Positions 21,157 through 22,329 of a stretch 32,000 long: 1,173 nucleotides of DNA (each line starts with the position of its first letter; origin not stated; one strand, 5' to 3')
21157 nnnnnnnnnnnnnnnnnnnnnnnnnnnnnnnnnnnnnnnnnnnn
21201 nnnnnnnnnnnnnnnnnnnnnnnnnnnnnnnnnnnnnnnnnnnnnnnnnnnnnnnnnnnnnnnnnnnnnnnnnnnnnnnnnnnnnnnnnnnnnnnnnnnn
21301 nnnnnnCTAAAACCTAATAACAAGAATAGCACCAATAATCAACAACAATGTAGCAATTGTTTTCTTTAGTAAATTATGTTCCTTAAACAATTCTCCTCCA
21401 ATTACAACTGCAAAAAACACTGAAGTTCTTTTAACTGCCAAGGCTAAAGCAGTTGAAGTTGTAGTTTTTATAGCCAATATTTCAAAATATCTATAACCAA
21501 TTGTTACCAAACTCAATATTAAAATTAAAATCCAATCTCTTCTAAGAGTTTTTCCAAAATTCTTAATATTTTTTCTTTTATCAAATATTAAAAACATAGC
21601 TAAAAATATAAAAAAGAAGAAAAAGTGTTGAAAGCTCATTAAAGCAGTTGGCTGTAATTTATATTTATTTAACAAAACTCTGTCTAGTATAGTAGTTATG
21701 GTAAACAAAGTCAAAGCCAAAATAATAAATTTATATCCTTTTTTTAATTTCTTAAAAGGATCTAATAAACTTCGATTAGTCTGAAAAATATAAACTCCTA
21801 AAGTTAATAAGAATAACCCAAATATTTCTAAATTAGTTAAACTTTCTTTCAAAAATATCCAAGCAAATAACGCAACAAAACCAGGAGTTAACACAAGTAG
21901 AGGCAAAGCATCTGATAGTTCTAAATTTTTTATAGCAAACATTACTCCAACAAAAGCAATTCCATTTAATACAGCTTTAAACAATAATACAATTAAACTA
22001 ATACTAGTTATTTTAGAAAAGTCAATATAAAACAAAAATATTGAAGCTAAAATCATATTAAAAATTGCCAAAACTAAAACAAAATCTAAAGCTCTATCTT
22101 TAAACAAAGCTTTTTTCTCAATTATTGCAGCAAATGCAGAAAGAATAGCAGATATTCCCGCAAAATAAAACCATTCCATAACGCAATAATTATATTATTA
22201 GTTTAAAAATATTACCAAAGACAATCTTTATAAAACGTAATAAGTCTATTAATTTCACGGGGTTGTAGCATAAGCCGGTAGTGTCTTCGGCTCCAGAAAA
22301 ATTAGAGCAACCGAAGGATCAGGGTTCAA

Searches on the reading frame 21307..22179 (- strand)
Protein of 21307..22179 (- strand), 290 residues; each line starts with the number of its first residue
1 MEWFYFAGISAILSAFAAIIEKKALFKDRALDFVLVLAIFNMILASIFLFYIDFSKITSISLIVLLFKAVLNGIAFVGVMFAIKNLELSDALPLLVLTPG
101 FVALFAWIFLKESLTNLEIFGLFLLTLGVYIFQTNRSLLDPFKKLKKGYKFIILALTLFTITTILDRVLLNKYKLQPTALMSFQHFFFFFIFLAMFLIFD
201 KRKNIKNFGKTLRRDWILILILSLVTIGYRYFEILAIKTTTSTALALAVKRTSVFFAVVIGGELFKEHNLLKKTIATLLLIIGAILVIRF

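Call 4: search_protein_families(library=pfam, proteins=[window:21307-22179:-], max_evalue=0.01)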
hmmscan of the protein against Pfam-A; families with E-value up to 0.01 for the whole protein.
window:21307-22179:- (290 aa): 1 family
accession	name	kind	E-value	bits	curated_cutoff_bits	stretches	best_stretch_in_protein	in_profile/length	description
PF00892.27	EamA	-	2.1e-21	77.1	28.2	2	5-131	5-132/135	EamA-like transporter family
